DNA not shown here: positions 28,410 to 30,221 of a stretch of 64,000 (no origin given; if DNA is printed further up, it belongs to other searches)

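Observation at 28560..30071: Fusion of an NqrB/RnfD-like membrane domain (HNIFNPA) to a ferredoxin-reductase-type FAD/NAD(P)H module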

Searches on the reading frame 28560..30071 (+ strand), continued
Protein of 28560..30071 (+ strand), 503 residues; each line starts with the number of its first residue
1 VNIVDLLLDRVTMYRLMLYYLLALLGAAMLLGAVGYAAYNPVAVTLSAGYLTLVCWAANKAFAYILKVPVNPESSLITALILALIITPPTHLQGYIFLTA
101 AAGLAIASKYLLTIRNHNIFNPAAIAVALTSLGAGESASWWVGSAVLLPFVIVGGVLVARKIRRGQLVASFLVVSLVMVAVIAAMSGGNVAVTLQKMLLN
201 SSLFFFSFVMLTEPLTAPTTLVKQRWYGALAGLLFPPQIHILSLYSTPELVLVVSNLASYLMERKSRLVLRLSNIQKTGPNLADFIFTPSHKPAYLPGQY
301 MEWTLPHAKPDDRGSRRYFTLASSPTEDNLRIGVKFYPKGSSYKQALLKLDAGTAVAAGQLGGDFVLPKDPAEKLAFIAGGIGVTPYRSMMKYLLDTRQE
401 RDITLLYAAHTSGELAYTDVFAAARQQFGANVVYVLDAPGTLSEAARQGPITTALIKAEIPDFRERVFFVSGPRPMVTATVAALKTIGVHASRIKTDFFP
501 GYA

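Call 22: find_encoding_contigs(protein=P0054, flank=6000, max_places=2)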
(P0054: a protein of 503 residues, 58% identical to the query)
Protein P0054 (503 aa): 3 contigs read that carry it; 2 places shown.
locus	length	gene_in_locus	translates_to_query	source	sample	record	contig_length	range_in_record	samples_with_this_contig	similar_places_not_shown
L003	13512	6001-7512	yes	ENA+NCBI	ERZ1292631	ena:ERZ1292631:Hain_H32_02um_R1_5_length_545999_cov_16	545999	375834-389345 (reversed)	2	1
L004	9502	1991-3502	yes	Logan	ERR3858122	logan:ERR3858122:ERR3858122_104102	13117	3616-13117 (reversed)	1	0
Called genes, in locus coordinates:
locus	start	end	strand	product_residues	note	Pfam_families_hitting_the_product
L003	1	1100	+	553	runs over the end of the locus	PF13426:PAS_9 (weak), PF00512:HisKA, PF02518:HATPase_c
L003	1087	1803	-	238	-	-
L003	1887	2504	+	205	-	PF07884:VKOR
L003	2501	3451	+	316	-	PF00294:PfkB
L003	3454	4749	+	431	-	PF05221:AdoHcyase, PF00670:AdoHcyase_NAD, PF02826:2-Hacid_dh_C, PF07991:KARI_N (faint)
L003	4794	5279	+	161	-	PF04205:FMN_bind (weak)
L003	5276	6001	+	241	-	PF02424:ApbE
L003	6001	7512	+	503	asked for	PF03116:NQR2_RnfD_RnfE, PF00175:NAD_binding_1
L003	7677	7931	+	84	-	-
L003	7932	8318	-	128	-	PF01687:Flavokinase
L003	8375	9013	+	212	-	PF06055:ExoD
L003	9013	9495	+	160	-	-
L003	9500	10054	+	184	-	PF00117:GATase, PF07722:Peptidase_C26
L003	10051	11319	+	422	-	PF00425:Chorismate_bind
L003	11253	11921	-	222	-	PF00583:Acetyltransf_1 (weak)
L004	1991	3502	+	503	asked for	PF03116:NQR2_RnfD_RnfE, PF00175:NAD_binding_1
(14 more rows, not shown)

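Call 23: find_encoding_contigs(protein=P0068, flank=6000, max_places=2)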
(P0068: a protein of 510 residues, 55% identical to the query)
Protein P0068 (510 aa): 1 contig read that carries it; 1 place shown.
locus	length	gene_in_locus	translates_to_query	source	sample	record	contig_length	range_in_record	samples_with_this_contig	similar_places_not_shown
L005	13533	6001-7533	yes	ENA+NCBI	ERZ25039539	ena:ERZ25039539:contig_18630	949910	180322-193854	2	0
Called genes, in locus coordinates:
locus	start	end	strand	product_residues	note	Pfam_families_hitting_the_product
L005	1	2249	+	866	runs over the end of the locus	PF26449:DUF8128, PF01935:DUF87 (weak)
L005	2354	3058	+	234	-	-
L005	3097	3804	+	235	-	PF01988:VIT1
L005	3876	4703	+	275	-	-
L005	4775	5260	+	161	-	PF04205:FMN_bind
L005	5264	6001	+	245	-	PF02424:ApbE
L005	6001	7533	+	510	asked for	PF03116:NQR2_RnfD_RnfE (weak), PF00175:NAD_binding_1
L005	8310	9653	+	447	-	-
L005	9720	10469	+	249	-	PF12146:Hydrolase_4, PF00561:Abhydrolase_1, PF00975:Thioesterase (weak), PF12697:Abhydrolase_6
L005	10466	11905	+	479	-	PF08245:Mur_ligase_M, PF02875:Mur_ligase_C (weak)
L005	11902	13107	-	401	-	PF02812:ELFV_dehydrog_N, PF00208:ELFV_dehydrog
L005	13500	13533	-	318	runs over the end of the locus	PF00487:FA_desaturase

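Call 25: predict_structure(alignment_id=A1)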
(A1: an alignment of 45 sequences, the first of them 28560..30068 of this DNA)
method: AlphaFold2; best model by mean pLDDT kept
length: 503 residues; sequences in the alignment: 45
mean_pLDDT: 86.0   pTM: 0.81
mean pLDDT of the five models: 86.0, 85.7, 85.5, 84.6, 81.2
residues with pLDDT >= 90: 227; 70-90: 239; 50-70: 32; < 50: 5
segments of 3 or more residues with pLDDT < 50: 499-503
pLDDT, mean of each block of 10 residues (from residue 1): 73 85 93 85 91 94 83 87 87 84 88 74 81 69 87 92 89 95 90 90 90 83 92 80 64 89 78 88 89 86 80 79 93 85 87 81 86 95 92 96 94 90 94 86 73 94 96 88 95 77 34
secondary structure, 60 per line:
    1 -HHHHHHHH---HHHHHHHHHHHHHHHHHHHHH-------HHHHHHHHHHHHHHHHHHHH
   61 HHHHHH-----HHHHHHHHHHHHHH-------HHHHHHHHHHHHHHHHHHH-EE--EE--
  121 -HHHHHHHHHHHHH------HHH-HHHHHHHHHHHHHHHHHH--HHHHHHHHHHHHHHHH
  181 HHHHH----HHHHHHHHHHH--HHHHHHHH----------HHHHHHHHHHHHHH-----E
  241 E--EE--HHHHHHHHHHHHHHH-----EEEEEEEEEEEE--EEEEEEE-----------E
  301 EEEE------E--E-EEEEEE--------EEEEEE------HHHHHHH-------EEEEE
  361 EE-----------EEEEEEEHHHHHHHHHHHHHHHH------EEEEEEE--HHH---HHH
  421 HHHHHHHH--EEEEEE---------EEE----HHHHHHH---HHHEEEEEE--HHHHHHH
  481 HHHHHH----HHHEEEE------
elements in order: H2-9 H13-33 H41-66 H72-85 H93-111 H122-134 H145-162 H165-185 H190-200 H203-210 H221-234 H248-262 E268-279 E282-288 E300-304 E316-321 E330-335 H342-348 E356-362 E374-380 H381-396 E403-409 H418-428 E431-436 E446-448 H453-459 E466-471 H474-486 E494-497
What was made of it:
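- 28560..30071 (+): Fusion protein, 503 aa: NqrB/RnfD-like membrane domain plus FNR-type FAD/NAD(P)H reductase. The GTG start shares 1 nt with the upstream TAG stop. AlphaFold2 model: pLDDT 86, pTM 0.81 (call 25).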

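Call 28: fold_search(model_id=the predicted structure, library=pdb)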
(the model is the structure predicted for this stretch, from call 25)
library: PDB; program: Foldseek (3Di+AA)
matches with E <= 10: 1411; with E <= 0.001: 323
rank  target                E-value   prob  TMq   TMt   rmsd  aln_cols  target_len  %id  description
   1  6o0a                  7.0e-16  1.00  0.43  0.55  14.0       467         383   16  Crystal structure of flavohemoglobin from Malassezia yamatoensis with bound FAD and heme determined by iron SAD phasing (released 2019-03-06)
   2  5ogx                  8.5e-16  1.00  0.42  0.62   2.5       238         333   25  Crystal structure of Amycolatopsis cytochrome P450 reductase GcoB. (released 2018-07-04)
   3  1gvh                  5.9e-15  1.00  0.44  0.55   6.7       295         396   19  The X-ray structure of ferric Escherichia coli flavohemoglobin reveals an unespected geometry of the distal heme pocket (released 2002-08-06)
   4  4eh1_B                6.3e-15  1.00  0.41  0.84   2.6       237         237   20  Crystal Structure of the Flavohem-like-FAD/NAD Binding Domain of Nitric Oxide Dioxygenase from Vibrio cholerae O1 biov (released 2012-04-25)
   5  4eh1_A                1.2e-14  1.00  0.41  0.84   2.5       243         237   20  Crystal Structure of the Flavohem-like-FAD/NAD Binding Domain of Nitric Oxide Dioxygenase from Vibrio cholerae O1 biov (released 2012-04-25)
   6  8ad3_A                2.6e-14  1.00  0.41  0.71   5.5       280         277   18  X-ray structure of NqrF(129-408)of Vibrio cholerae variant F406A (released 2023-07-12)
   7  2r6h_D                3.2e-14  1.00  0.42  0.72   4.5       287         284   18  Crystal structure of the domain comprising the NAD binding and the FAD binding regions of the NADH:ubiquinone oxidored (released 2007-09-11)
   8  4wqm                  4.1e-14  1.00  0.40  0.60   3.3       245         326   22  Structure of the toluene 4-monooxygenase NADH oxidoreductase T4moF, K270S K271S variant (released 2015-09-09)
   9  8ad3_B                4.3e-14  1.00  0.42  0.73   5.5       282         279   17  X-ray structure of NqrF(129-408)of Vibrio cholerae variant F406A (released 2023-07-12)
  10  7qu3                  4.6e-14  1.00  0.42  0.73   4.7       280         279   18  X-ray structure of FAD domain of NqrF of Pseudomonas aeruginosa (released 2022-02-09)
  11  7qty                  4.8e-14  1.00  0.41  0.71   5.0       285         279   20  X-ray structure of FAD domain of NqrF of Klebsiella pneumoniae (released 2022-02-09)
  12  8ad4_B                8.4e-14  1.00  0.41  0.72   5.4       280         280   18  X-ray structure of NqrF(129-408)of Vibrio cholerae in complex with NADH (released 2023-07-12)
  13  8ad4_A                9.3e-14  1.00  0.41  0.71   5.4       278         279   18  X-ray structure of NqrF(129-408)of Vibrio cholerae in complex with NADH (released 2023-07-12)
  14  6mv1                  1.0e-13  1.00  0.40  0.56   3.4       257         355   21  2.15A resolution structure of the CS-b5R domains of human Ncb5or (NAD+ form) (released 2019-07-17)
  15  2r6h_C                1.4e-13  1.00  0.41  0.69   5.4       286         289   17  Crystal structure of the domain comprising the NAD binding and the FAD binding regions of the NADH:ubiquinone oxidored (released 2007-09-11)
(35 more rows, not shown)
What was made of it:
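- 29361..30068 (+): Cytosolic FNR-type module (residues ~268-503): FAD-binding beta-barrel with R-Y-F-T (317-320), NAD(P)H-binding GGIGVTP (380-386), and C-terminal FFPGYA. Foldseek E ~1e-15 to flavohaemoglobin, GcoB and the NqrF FAD domain (call 28).
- Foldseek aligns the full-length model loosely with NOX and DUOX structures through the reductase module (call 28).
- Tried and rejected: Foldseek with the full-length model was likewise dominated by the reductase half (call 28).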

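Call 47: find_related_loci(query=A1, collection=genome_contigs, flank=4000)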
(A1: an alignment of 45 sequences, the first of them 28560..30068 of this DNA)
Query A1 (503 aa) in genome_contigs; peptide patterns used: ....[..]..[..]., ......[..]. (x = any residue, [..] = any of these).
600 stretches matched a pattern (row limit reached: there are more); 592 encode a relative of the query (tblastn E <= 1e-3); the best 80 are kept; 80 distinct loci.
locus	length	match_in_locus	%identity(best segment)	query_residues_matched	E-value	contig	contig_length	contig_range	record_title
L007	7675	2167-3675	59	1-502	0e+0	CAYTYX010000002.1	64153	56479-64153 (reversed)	MAG TPA_asm: uncultured Candidatus Saccharibacteria bacterium isolate binchicken_co50_420 genome assembly, contig: NODE_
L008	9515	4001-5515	54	1-503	0e+0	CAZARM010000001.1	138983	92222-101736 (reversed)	MAG TPA_asm: uncultured Candidatus Saccharibacteria bacterium isolate SRP200132_co1_173 genome assembly, contig: NODE_10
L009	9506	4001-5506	55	1-503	3e-172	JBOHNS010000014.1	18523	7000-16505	MAG: Candidatus Saccharimonadales bacterium isolate TC-S_metabat2.bin.86 k127_1968829, whole genome shotgun sequence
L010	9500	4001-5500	51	4-501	2e-168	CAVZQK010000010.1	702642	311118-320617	MAG: uncultured Chloroflexia bacterium isolate MFD09603.bin.2.180 genome assembly, contig: contig_2299, whole genome sho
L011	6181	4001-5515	54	1-503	1e-167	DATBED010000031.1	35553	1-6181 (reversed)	MAG TPA_asm: Candidatus Saccharimonadales bacterium isolate SMAG_U5828 k141_5295155, whole genome shotgun sequence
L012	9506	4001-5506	54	4-503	4e-167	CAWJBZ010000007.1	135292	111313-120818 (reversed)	MAG: uncultured Candidatus Saccharibacteria bacterium isolate MFD04492.bin.2.31 genome assembly, contig: contig_97585, w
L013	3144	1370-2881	54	1-503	6e-176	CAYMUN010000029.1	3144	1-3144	MAG TPA_asm: uncultured Candidatus Saccharibacteria bacterium isolate SRP200132_co1_276 genome assembly, contig: NODE_67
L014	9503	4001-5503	49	5-503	2e-162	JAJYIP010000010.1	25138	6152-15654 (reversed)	MAG: bacterium isolate DBS2-1.bin125 NODE_3409_length_25138_cov_1.992203, whole genome shotgun sequence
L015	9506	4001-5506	48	1-502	4e-162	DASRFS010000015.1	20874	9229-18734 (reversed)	MAG TPA_asm: Patescibacteria group bacterium isolate SMAG_U10038 k141_1689002, whole genome shotgun sequence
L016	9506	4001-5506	49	4-503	2e-161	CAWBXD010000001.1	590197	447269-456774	MAG: uncultured Chloroflexia bacterium isolate MFD04580.bin.2.113 genome assembly, contig: contig_10160, whole genome sh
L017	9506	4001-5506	51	4-502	3e-161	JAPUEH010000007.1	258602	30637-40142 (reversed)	MAG: Candidatus Saccharibacteria bacterium isolate labscale reactor_MAG20 NODE_22_length_258602_cov_8.350841, whole geno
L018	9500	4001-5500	51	4-501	1e-160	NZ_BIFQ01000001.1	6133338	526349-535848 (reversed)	Dictyobacter aurantiacus strain S27 sequence1, whole genome shotgun sequence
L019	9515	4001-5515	51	1-503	4e-160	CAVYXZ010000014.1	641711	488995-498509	MAG: uncultured Chloroflexia bacterium isolate MFD05684.bin.2.88 genome assembly, contig: contig_79600, whole genome sho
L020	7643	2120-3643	51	1-503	8e-160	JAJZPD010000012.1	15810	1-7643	MAG: bacterium isolate SKS1.bin112 NODE_6630_length_15810_cov_2.305618, whole genome shotgun sequence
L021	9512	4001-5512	50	1-502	5e-159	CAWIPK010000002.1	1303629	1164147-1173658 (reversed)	MAG: uncultured Chloroflexia bacterium isolate MFD01721.bin.1.56 genome assembly, contig: contig_13134, whole genome sho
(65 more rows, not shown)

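Call 62: find_encoding_contigs(protein=P0003, flank=10000, max_places=1)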
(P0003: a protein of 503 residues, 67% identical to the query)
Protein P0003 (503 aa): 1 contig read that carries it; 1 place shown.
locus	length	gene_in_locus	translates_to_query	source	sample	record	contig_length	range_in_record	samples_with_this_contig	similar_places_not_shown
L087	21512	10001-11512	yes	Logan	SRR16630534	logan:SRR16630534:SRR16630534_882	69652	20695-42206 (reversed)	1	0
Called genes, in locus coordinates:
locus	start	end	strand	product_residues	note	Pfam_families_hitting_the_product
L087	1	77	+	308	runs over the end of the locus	PF06030:WxLIP_PGBD (weak)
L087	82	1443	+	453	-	PF16640:Big_3_5 (faint), PF17936:Big_6 (faint)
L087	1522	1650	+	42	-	PF07963:N_methyl (faint)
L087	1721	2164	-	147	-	-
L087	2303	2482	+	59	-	-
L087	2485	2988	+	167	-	-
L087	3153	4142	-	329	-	-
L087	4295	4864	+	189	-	-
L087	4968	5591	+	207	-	-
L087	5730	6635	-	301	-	PF00480:ROK, PF02685:Glucokinase (faint)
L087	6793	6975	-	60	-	-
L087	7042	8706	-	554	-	PF01565:FAD_binding_4, PF02913:FAD-oxidase_C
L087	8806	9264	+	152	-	PF04205:FMN_bind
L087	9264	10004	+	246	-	PF02424:ApbE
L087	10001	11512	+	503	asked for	PF03116:NQR2_RnfD_RnfE (weak), PF00175:NAD_binding_1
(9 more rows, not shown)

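Call 63: find_encoding_contigs(protein=P0002, flank=10000, max_places=1)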
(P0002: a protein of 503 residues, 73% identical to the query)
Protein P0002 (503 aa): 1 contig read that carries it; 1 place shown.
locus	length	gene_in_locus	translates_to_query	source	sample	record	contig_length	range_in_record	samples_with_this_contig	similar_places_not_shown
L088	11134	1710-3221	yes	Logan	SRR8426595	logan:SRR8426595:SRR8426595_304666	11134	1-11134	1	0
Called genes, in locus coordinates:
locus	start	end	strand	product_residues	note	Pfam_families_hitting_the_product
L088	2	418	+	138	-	?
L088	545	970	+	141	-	PF04205:FMN_bind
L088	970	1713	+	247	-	PF02424:ApbE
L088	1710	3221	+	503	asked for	PF03116:NQR2_RnfD_RnfE, PF00175:NAD_binding_1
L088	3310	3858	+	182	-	-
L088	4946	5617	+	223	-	PF00072:Response_reg, PF00486:Trans_reg_C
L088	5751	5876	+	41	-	-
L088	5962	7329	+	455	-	PF02518:HATPase_c, PF13581:HATPase_c_2 (weak)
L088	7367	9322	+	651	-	-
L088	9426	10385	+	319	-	PF01297:ZnuA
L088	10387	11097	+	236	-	PF00005:ABC_tran, PF13304:AAA_21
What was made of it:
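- The closest relatives, at 73% and 67% identity, also have this operon (calls 62-63).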
